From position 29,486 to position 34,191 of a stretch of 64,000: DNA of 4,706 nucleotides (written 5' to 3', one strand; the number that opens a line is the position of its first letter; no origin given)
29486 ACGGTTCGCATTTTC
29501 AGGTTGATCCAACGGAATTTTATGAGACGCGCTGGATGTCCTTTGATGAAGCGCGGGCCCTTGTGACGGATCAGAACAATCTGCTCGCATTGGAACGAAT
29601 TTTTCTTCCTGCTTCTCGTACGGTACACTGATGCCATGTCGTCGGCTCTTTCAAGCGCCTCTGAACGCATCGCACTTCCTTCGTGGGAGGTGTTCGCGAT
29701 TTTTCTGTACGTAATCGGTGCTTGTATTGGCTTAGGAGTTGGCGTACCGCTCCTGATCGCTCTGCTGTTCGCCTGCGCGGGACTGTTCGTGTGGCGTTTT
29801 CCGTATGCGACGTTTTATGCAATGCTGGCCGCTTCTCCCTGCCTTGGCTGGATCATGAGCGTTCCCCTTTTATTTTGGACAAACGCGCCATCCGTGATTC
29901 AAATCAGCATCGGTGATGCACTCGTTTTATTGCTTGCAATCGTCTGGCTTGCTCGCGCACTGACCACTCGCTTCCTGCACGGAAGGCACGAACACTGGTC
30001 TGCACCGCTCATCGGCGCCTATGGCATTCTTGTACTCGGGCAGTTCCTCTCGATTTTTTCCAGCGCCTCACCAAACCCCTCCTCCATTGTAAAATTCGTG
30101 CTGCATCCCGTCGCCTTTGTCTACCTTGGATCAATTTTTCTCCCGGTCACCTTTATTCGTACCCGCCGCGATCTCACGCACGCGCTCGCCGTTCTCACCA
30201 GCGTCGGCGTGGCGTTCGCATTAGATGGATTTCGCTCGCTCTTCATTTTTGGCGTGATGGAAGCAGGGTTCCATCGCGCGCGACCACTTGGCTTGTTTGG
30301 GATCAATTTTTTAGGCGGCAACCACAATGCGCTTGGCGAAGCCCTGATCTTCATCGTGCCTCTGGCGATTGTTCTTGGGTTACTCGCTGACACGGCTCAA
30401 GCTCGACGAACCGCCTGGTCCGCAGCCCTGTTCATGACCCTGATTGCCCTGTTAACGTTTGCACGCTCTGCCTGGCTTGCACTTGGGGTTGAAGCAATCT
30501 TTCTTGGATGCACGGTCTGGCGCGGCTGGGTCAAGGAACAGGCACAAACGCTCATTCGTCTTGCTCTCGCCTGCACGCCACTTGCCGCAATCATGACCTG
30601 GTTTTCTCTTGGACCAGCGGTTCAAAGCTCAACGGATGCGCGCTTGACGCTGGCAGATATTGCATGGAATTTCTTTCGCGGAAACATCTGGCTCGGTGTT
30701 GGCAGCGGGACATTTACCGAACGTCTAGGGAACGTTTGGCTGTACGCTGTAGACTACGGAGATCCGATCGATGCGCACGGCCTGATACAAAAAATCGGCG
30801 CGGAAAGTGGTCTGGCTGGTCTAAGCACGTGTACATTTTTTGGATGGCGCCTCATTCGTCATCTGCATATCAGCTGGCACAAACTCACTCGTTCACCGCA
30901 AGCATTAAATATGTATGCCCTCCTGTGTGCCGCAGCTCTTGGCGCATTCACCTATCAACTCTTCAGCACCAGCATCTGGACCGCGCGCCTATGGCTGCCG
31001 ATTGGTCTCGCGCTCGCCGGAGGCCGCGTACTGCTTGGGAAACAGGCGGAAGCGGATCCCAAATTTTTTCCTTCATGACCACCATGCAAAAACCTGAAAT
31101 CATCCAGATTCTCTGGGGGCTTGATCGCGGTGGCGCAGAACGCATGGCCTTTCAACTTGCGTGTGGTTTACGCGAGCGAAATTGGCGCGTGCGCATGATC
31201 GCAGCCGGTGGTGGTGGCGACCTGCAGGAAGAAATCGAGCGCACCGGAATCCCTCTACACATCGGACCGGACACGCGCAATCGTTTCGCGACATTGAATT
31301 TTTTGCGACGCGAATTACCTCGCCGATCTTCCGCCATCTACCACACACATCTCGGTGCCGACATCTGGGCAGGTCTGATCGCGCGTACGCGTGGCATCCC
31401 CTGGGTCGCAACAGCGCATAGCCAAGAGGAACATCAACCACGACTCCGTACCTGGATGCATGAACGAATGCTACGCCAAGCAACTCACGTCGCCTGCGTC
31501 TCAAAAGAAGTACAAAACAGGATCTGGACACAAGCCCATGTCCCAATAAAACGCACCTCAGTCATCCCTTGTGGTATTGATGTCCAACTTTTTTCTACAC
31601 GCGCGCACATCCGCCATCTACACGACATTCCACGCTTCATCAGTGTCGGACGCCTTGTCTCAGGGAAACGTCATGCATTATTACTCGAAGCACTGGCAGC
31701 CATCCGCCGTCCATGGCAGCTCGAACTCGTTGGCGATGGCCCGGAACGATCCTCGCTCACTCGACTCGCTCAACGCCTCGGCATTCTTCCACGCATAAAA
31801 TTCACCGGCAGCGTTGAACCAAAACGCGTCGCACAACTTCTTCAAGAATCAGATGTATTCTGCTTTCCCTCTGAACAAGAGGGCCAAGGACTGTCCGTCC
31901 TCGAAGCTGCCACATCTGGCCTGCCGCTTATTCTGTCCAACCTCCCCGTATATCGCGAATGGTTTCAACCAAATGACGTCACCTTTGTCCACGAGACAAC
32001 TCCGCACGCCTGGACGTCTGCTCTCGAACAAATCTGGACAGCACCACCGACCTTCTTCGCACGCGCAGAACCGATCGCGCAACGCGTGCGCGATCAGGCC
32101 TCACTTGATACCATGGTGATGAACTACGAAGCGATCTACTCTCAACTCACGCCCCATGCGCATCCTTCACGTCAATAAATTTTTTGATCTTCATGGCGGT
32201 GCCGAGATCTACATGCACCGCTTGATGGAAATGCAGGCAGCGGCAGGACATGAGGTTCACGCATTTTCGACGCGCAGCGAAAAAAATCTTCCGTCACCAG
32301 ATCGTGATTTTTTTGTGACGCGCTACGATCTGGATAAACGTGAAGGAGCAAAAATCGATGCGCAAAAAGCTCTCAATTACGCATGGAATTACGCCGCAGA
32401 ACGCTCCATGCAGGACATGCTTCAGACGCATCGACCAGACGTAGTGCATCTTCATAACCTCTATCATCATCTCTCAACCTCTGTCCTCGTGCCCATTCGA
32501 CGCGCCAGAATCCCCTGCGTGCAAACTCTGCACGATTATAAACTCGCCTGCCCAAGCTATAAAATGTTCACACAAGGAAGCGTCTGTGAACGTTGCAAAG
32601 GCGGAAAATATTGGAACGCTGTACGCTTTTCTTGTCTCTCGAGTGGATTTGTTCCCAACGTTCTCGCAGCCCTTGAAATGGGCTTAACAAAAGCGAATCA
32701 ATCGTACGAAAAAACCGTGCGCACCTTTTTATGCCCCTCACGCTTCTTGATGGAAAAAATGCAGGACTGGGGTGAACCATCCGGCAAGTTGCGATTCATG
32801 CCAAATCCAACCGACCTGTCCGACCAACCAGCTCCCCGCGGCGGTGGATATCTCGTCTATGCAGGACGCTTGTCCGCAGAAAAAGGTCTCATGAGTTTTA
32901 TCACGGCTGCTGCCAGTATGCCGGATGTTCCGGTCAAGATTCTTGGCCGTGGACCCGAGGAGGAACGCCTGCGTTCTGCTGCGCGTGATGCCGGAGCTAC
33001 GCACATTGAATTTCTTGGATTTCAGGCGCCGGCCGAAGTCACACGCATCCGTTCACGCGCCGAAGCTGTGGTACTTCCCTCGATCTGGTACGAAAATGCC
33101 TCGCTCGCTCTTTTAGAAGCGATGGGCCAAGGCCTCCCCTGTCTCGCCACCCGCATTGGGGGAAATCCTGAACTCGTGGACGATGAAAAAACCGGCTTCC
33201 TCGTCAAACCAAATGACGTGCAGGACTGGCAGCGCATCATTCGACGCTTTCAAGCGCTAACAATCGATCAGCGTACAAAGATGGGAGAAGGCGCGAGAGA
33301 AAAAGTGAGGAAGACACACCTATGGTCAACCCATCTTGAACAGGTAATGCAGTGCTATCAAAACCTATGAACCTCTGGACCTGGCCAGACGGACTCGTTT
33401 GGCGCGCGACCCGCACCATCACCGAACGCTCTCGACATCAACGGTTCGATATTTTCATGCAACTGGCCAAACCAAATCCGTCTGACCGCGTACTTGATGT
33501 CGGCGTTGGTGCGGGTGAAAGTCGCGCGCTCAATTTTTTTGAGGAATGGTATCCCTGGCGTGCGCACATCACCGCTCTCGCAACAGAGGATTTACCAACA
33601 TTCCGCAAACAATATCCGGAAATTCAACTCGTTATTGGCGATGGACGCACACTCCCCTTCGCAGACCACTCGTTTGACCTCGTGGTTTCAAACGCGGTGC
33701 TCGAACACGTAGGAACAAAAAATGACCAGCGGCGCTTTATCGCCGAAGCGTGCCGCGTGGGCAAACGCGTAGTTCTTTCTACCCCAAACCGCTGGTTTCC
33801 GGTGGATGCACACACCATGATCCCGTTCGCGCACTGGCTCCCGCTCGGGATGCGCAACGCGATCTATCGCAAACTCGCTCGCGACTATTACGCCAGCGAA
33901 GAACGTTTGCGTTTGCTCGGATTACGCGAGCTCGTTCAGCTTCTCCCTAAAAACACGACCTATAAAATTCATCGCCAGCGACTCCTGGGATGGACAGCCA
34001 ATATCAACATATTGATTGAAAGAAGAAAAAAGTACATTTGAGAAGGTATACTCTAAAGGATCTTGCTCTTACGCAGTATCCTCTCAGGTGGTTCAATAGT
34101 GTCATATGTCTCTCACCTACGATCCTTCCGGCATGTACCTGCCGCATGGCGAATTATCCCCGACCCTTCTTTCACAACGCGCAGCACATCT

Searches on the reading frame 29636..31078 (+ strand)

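Call 106: search_protein_families(library=pfam, proteins=[window:29636-31078:+], max_evalue=0.001)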
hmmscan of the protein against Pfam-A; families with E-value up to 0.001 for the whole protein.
window:29636-31078:+ (480 aa): 1 family
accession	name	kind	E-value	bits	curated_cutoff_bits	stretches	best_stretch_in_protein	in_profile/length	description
PF04932.20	Wzy_C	-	1.6e-07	31.6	31.7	1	263-397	2-146/149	O-Antigen ligase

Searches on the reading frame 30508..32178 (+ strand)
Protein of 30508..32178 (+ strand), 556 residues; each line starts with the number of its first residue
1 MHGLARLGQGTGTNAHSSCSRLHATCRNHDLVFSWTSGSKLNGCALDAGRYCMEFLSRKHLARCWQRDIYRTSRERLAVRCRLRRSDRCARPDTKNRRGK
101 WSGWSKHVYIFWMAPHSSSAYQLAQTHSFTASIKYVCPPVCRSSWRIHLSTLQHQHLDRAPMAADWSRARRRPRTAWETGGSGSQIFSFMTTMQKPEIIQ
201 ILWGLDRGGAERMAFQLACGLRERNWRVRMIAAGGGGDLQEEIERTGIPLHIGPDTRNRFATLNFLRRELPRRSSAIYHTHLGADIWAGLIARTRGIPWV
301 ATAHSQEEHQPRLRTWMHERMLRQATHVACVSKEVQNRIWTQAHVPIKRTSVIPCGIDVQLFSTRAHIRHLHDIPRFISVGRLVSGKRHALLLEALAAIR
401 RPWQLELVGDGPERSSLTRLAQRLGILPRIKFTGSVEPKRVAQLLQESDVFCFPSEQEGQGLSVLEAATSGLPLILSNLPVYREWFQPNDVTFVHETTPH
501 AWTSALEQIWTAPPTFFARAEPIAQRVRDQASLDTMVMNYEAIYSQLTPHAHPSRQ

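Call 106: search_protein_families(library=pfam, proteins=[window:30508-32178:+], max_evalue=0.001)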
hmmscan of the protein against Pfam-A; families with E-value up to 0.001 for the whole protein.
window:30508-32178:+ (556 aa): 6 families
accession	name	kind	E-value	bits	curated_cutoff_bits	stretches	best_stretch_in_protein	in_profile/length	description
PF00534.26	Glycos_transf_1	-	4e-28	98.5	26.4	1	374-510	15-156/172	Glycosyl transferases group 1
PF13439.12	Glyco_transf_4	-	1.3e-27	97.3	28.5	1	208-360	2-169/170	Glycosyltransferase Family 4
PF13692.12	Glyco_trans_1_4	-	2.9e-26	92.9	27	1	375-510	2-140/142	Glycosyl transferases group 1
PF13579.12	Glyco_trans_4_4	-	5e-15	56.6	29.7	1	208-356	1-158/158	Glycosyl transferase 4-like domain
PF20706.3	GT4-conflict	-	4.7e-13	49.3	26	1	303-531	126-376/385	Family 4 Glycosyltransferase in conflict systems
PF13524.12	Glyco_trans_1_2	-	0.00085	19.7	25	0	390-528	3-130/144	Glycosyl transferase-like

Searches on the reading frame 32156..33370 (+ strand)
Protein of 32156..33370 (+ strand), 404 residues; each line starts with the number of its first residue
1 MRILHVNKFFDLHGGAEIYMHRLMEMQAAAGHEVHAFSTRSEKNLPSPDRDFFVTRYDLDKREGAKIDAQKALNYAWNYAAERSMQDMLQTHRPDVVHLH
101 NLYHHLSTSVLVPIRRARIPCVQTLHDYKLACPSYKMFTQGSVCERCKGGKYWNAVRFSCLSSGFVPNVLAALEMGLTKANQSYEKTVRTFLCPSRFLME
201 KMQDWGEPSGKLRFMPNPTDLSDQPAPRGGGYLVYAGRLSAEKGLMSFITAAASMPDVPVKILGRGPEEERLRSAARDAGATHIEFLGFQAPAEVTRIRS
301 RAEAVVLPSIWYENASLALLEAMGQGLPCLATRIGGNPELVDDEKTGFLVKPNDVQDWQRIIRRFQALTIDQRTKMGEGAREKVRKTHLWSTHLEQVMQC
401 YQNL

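Call 106: search_protein_families(library=pfam, proteins=[window:32156-33370:+], max_evalue=0.001)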
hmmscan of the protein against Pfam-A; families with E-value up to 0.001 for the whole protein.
window:32156-33370:+ (404 aa): 6 families
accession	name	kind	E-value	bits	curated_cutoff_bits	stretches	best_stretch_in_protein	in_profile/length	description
PF00534.26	Glycos_transf_1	-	1.4e-31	109.7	26.4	1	227-382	12-171/172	Glycosyl transferases group 1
PF13692.12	Glyco_trans_1_4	-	1.1e-25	91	27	1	232-364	3-138/142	Glycosyl transferases group 1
PF13579.12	Glyco_trans_4_4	-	3.8e-20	73.3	29.7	1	14-217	1-157/158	Glycosyl transferase 4-like domain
PF13439.12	Glyco_transf_4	-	2.4e-18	67.2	28.5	1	14-222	2-169/170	Glycosyltransferase Family 4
PF13524.12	Glyco_trans_1_2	-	6.5e-07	29.8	25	1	248-398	5-143/144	Glycosyl transferase-like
PF20706.3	GT4-conflict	-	0.00097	18.7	26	0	223-350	190-324/385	Family 4 Glycosyltransferase in conflict systems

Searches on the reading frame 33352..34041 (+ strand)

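Call 106: search_protein_families(library=pfam, proteins=[window:33352-34041:+], max_evalue=0.001)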
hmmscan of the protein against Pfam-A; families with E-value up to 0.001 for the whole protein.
window:33352-34041:+ (229 aa): 5 families
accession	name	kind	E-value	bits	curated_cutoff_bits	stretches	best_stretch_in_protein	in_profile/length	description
PF08241.18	Methyltransf_11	-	2.3e-13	51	21.2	1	48-138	1-88/95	Methyltransferase domain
PF13649.12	Methyltransf_25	-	1.4e-10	42.2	27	1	47-137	1-93/97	Methyltransferase domain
PF13847.12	Methyltransf_31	-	7.2e-06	26.2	27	1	86-150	51-119/145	Methyltransferase domain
PF13489.12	Methyltransf_23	-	1.4e-05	25.4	27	1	33-156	11-128/164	Methyltransferase domain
PF07021.18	MetW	-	0.0003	20.9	21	0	43-146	13-111/193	Methionine biosynthesis protein MetW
